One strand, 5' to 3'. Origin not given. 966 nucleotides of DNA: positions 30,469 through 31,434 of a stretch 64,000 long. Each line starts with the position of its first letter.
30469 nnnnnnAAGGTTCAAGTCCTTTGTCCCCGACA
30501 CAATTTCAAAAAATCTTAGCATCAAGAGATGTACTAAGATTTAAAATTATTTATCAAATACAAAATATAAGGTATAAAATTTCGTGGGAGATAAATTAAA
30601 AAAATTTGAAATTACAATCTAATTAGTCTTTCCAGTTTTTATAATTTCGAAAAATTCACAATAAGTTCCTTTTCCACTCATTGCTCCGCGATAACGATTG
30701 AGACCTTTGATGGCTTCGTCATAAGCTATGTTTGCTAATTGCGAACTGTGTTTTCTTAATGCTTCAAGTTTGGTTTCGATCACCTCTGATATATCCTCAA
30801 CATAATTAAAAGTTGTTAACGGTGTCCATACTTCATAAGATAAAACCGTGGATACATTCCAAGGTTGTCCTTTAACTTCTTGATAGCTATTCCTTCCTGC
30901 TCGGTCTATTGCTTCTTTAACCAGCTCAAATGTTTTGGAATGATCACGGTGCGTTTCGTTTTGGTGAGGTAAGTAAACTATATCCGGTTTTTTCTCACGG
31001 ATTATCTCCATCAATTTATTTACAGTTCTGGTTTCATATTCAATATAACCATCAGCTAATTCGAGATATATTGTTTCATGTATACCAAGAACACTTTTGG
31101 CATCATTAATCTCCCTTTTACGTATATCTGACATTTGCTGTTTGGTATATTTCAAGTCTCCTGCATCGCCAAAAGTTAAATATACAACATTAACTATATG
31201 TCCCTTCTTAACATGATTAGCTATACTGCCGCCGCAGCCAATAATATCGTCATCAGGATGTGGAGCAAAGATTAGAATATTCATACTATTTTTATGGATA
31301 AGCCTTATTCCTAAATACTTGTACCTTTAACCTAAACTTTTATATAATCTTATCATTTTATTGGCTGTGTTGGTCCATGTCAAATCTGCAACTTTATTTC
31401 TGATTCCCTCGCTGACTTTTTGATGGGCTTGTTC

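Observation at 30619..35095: MshA-type GT4 plus histidine phosphatase plus PIG-L/LmbE deacetylase cluster (three-step GlcN-X pathway), beside an ABC exporter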

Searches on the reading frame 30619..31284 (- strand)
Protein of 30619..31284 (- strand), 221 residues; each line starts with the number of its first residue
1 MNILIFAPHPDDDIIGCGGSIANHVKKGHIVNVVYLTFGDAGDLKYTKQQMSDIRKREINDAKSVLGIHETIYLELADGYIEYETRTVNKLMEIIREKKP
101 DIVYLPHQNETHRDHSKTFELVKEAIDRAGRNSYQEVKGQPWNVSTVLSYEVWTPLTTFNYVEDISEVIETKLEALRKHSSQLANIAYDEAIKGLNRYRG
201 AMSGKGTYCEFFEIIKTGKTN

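Call 3: search_protein_families(library=pfam, proteins=[window:30619-31284:-], max_evalue=0.01)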
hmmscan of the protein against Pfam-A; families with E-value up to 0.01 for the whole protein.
window:30619-31284:- (221 aa): 1 family
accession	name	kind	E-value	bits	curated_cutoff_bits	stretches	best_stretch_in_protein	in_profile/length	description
PF02585.22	PIG-L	-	1.1e-32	113.7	28.2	1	4-126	1-129/129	GlcNAc-PI de-N-acetylase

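Call 4: search_protein_families(library=ncbifam, proteins=[window:30619-31284:-], max_evalue=0.01)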
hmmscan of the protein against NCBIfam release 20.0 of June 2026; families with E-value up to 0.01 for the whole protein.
window:30619-31284:- (221 aa): 5 families
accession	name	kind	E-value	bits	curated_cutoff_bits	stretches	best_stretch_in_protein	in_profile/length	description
TIGR04001.1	thiol_BshB1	equivalog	7.4e-38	130.5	182.5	1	2-186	3-182/226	bacillithiol biosynthesis deacetylase BshB1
TIGR04000.1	thiol_BshB2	equivalog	1.4e-23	83.7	195.25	1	3-187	3-189/217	bacillithiol biosynthesis deacetylase BshB2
TIGR03445.1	mycothiol_MshB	equivalog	5.6e-14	52.7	224.35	2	7-75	4-81/284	N-acetyl-1-D-myo-inositol-2-amino-2-deoxy-alpha-D-glucopyranoside deacetylase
TIGR03446.1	mycothiol_Mca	equivalog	9e-13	48.4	277.15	1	5-147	5-171/283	mycothiol conjugate amidase Mca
NF002557.0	PRK02122.1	subfamily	2.1e-10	39.4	384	1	3-40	373-410/653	glucosamine-6-phosphate deaminase-like protein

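Call 7: search_solved_structures(query=window:30619-31284:-, show_alignments=2, max_evalue=0.001)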
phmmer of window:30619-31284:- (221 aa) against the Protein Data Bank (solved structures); distinct sequences matched with E-value up to 0.001: 12.
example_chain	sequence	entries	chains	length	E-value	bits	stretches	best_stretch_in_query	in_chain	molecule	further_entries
8bgn_A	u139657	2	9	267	2.3e-20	76.5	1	3-214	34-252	Diacetylchitobiose deacetylase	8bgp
8bgo_A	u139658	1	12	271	2.4e-20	76.5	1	3-214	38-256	Diacetylchitobiose deacetylase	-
2ixd_A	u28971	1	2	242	6.1e-20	75.1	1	2-184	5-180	LMBE-RELATED PROTEIN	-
3wl4_A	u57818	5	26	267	1.6e-19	73.8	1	3-187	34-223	Uncharacterized protein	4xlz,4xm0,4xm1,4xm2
6p2t_A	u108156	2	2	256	1.6e-19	73.8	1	2-183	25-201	N-acetyl-alpha-D-glucosaminyl L-malate deacetylase 1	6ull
3we7_A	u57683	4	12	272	2.3e-17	66.7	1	3-188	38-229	Putative uncharacterized protein PH0499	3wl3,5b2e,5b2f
1uan_A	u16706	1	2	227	3.4e-16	62.9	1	2-195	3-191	hypothetical protein TT1542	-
5bmo_A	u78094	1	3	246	5.7e-09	39.3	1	3-111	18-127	Putative uncharacterized protein LnmX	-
4ewl_A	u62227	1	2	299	2.7e-08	37.1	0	4-45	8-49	1D-myo-inositol 2-acetamido-2-deoxy-alpha-D-glucopyranoside deacetylase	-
1q74_A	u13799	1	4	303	2.8e-08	37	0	4-45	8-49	1D-myo-inositol 2-acetamido-2-deoxy-alpha-D-glucopyranoside Deacetylase (MshB)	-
1q7t_A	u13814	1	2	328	3.7e-08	36.6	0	4-45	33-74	hypothetical protein Rv1170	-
5cgz_A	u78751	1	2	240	1.5e-07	34.6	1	3-134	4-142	4-oxalmesaconate hydratase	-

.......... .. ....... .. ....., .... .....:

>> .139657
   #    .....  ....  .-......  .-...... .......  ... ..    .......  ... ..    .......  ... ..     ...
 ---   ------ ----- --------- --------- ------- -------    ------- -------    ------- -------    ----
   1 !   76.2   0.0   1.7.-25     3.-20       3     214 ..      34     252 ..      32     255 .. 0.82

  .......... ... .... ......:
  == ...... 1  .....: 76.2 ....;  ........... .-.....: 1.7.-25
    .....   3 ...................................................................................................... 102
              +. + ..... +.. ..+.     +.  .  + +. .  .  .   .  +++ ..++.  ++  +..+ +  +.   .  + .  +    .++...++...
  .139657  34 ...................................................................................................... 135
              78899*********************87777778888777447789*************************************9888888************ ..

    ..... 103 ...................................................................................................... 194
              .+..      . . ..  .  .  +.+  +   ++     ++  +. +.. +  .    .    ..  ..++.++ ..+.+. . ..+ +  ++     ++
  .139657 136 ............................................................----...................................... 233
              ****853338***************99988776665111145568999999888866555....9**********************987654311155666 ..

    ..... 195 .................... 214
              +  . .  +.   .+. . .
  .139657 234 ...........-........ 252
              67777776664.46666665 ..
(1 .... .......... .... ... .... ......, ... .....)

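Call 53: find_related_loci(query=A2, collection=metagenome_contigs, flank=6000)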
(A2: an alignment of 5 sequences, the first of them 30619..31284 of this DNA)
Query A2 (221 aa) in metagenome_contigs; peptide patterns used: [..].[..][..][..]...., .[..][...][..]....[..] (x = any residue, [..] = any of these).
600 stretches matched a pattern (row limit reached: there are more); 549 encode a relative of the query (tblastn E <= 1e-3); the best 80 are kept; 80 distinct loci.
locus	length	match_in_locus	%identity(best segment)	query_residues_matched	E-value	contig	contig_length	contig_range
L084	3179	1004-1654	54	3-219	5e-82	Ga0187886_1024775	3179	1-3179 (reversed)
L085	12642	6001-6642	51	3-216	3e-78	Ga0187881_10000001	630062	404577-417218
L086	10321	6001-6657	51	1-219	1e-77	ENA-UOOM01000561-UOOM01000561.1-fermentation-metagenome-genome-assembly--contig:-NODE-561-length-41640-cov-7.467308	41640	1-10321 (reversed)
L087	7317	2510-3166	48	1-219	4e-73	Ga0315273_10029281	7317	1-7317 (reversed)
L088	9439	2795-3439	49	3-217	7e-70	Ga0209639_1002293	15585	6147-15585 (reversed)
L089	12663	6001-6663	47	1-220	7e-70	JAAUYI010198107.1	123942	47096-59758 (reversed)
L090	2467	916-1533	40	1-215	6e-54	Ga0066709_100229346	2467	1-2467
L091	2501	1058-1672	38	1-215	1e-51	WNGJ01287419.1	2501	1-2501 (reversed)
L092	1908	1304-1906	43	1-213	8e-52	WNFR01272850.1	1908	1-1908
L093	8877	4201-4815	38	1-215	2e-50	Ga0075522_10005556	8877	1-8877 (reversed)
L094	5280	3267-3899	39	2-216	1e-47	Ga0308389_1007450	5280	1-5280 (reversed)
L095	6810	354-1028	37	1-220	4e-47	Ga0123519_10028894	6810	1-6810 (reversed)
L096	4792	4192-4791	40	1-210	3e-46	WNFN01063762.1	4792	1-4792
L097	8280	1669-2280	37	1-214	1e-45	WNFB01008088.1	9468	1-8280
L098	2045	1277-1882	36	1-212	7e-46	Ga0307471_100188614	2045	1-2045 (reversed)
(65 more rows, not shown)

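Call 56: search_protein_families(library=pfam, proteins=[L085:3582-5000:+, L085:7615-8571:+, L086:3345-4886:-, L086:6882-7799:-, L087:846-1946:+, L087:3173-3850:+, L088:818-2074:+, L088:3449-4501:+, L089:5056-5733:+, L089:7848-9017:+], max_evalue=0.001)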
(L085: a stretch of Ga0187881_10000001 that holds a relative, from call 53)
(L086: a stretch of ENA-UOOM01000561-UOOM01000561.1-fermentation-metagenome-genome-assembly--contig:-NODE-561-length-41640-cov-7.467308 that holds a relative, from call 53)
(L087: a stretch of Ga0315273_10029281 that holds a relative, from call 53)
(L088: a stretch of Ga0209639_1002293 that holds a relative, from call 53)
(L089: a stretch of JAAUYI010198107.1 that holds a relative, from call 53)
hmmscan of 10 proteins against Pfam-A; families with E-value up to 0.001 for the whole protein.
L085:3582-5000:+ (473 aa): 2 families
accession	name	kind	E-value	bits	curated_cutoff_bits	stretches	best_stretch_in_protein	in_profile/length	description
PF00480.26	ROK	-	1.5e-52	179.4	22.9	1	156-468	2-291/294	ROK family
PF00370.27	FGGY_N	-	0.00098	19.2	28.8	0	154-190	1-37/245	FGGY family of carbohydrate kinases, N-terminal domain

L085:7615-8571:+ (319 aa): 2 families
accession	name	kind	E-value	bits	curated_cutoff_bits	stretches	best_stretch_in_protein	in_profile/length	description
PF00459.30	Inositol_P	-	8.9e-35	120.9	27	1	82-312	39-266/271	Inositol monophosphatase family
PF00316.25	FBPase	-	4.1e-05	23.7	34.8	1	82-139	58-117/191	Fructose-1-6-bisphosphatase, N-terminal domain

L086:3345-4886:- (514 aa): 1 family
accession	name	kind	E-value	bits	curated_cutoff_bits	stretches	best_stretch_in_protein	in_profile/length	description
PF01969.22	Ni_insertion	-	3e-148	494.4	22.1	1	72-491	1-375/375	Nickel insertion protein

L086:6882-7799:- (306 aa): 2 families
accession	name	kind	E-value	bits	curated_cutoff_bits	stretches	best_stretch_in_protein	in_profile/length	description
PF00950.22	ABC-3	-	1e-51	176.4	20.1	1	45-301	1-257/258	ABC 3 transport family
PF01032.23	FecCD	-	0.00024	20.7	26.5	1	81-294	76-304/311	FecCD transport family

L087:846-1946:+ (367 aa): 5 families
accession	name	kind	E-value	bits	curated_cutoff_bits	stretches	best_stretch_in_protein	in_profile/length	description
PF00534.26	Glycos_transf_1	-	4.5e-16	59.3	26.4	1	183-337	10-169/172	Glycosyl transferases group 1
PF13692.12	Glyco_trans_1_4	-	1.4e-15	58.2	27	1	190-326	3-142/142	Glycosyl transferases group 1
PF13524.12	Glyco_trans_1_2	-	2.7e-10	40.8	25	1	209-352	5-140/144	Glycosyl transferase-like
PF13439.12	Glyco_transf_4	-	2.2e-08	34.8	28.5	1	78-168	69-166/170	Glycosyltransferase Family 4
PF13579.12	Glyco_trans_4_4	-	7.5e-07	30.1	29.7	1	75-165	64-156/158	Glycosyl transferase 4-like domain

L087:3173-3850:+ (226 aa): 2 families
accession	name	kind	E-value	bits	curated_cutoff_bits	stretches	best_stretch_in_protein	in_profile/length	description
PF04191.18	PEMT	-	1.6e-07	32.2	25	1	94-150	40-96/105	Phospholipid methyltransferase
PF04140.19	ICMT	-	3.1e-06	27.9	24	1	74-152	14-93/95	Isoprenylcysteine carboxyl methyltransferase (ICMT) family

L088:818-2074:+ (419 aa): 8 families
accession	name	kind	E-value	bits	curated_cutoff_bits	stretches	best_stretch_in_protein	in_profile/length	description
PF18133.7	HydF_tetramer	-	2.2e-48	163.4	22.6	1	301-417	2-118/118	Hydrogen maturase F tetramerization domain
PF18128.7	HydF_dimer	-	1.7e-39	134.4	23.4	1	199-297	1-99/99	Hydrogen maturase F dimerization domain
PF01926.29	MMR_HSR1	-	8.5e-25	87.5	21.9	1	31-146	1-113/113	50S ribosome-binding GTPase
PF00350.29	Dynamin_N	-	1.2e-10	42.1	27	1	32-63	1-32/168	Dynamin family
PF02421.24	FeoB_N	-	8.3e-10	38.8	27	1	31-183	2-153/156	Ferrous iron transport protein B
PF00009.33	GTP_EFTU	-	8.1e-08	32.5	26.5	1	102-189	89-185/188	Elongation factor Tu GTP binding domain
PF03193.22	RsgA_GTPase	-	1.2e-05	25.7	30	0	31-89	108-169/174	RsgA GTPase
PF10662.15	PduV-EutP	-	0.00086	19.6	21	0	88-183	41-138/143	Ethanolamine utilisation - propanediol utilisation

L088:3449-4501:+ (351 aa): 4 families
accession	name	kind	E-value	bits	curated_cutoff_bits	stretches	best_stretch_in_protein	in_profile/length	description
PF00534.26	Glycos_transf_1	-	8.7e-23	81.1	26.4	1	163-326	5-171/172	Glycosyl transferases group 1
PF13692.12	Glyco_trans_1_4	-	7.2e-19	68.9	27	1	179-313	7-142/142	Glycosyl transferases group 1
PF13524.12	Glyco_trans_1_2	-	1.3e-09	38.6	25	1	203-341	13-142/144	Glycosyl transferase-like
PF13439.12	Glyco_transf_4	-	0.00024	21.6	28.5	1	44-156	49-168/170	Glycosyltransferase Family 4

L089:5056-5733:+ (226 aa): 0 families

L089:7848-9017:+ (390 aa): 3 families
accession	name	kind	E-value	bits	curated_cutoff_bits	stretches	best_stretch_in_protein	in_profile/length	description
PF00266.25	Aminotran_5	-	4.8e-35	121.7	21.5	1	34-334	35-339/371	Aminotransferase class-V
PF01053.26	Cys_Met_Meta_PP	-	3.1e-05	23.1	27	1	52-196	59-195/381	Cys/Met metabolism PLP-dependent enzyme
PF00155.27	Aminotran_1_2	-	5.3e-05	23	19.7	0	63-175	68-187/361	Aminotransferase class I and II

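Call 60: search_solved_structures(query=A2, show_alignments=5, max_evalue=1e-10)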
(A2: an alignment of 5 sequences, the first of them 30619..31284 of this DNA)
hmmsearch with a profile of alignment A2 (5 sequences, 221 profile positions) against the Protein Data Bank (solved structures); distinct sequences matched with E-value up to 1e-10: 11.
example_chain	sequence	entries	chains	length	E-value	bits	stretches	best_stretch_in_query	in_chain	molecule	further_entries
8bgn_A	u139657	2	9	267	8.7e-34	120.2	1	2-214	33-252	Diacetylchitobiose deacetylase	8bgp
8bgo_A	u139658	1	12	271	9.1e-34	120.1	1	2-214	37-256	Diacetylchitobiose deacetylase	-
3wl4_A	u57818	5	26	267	3.6e-32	114.9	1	2-185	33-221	Uncharacterized protein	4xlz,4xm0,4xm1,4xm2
3we7_A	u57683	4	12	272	9.6e-31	110.3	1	2-185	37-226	Putative uncharacterized protein PH0499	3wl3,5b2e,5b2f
6p2t_A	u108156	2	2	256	1.2e-28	103.4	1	2-183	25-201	N-acetyl-alpha-D-glucosaminyl L-malate deacetylase 1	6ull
2ixd_A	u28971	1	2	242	7.8e-25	90.9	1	2-184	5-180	LMBE-RELATED PROTEIN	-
1uan_A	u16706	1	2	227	7.6e-22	81.2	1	3-192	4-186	hypothetical protein TT1542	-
5bmo_A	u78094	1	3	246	6.9e-15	58.4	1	2-136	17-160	Putative uncharacterized protein LnmX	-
4ewl_A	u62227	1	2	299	4e-11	46.1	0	3-146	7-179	1D-myo-inositol 2-acetamido-2-deoxy-alpha-D-glucopyranoside deacetylase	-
1q74_A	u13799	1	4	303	4.2e-11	46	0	3-146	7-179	1D-myo-inositol 2-acetamido-2-deoxy-alpha-D-glucopyranoside Deacetylase (MshB)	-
1q7t_A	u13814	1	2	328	5.4e-11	45.7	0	3-146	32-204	hypothetical protein Rv1170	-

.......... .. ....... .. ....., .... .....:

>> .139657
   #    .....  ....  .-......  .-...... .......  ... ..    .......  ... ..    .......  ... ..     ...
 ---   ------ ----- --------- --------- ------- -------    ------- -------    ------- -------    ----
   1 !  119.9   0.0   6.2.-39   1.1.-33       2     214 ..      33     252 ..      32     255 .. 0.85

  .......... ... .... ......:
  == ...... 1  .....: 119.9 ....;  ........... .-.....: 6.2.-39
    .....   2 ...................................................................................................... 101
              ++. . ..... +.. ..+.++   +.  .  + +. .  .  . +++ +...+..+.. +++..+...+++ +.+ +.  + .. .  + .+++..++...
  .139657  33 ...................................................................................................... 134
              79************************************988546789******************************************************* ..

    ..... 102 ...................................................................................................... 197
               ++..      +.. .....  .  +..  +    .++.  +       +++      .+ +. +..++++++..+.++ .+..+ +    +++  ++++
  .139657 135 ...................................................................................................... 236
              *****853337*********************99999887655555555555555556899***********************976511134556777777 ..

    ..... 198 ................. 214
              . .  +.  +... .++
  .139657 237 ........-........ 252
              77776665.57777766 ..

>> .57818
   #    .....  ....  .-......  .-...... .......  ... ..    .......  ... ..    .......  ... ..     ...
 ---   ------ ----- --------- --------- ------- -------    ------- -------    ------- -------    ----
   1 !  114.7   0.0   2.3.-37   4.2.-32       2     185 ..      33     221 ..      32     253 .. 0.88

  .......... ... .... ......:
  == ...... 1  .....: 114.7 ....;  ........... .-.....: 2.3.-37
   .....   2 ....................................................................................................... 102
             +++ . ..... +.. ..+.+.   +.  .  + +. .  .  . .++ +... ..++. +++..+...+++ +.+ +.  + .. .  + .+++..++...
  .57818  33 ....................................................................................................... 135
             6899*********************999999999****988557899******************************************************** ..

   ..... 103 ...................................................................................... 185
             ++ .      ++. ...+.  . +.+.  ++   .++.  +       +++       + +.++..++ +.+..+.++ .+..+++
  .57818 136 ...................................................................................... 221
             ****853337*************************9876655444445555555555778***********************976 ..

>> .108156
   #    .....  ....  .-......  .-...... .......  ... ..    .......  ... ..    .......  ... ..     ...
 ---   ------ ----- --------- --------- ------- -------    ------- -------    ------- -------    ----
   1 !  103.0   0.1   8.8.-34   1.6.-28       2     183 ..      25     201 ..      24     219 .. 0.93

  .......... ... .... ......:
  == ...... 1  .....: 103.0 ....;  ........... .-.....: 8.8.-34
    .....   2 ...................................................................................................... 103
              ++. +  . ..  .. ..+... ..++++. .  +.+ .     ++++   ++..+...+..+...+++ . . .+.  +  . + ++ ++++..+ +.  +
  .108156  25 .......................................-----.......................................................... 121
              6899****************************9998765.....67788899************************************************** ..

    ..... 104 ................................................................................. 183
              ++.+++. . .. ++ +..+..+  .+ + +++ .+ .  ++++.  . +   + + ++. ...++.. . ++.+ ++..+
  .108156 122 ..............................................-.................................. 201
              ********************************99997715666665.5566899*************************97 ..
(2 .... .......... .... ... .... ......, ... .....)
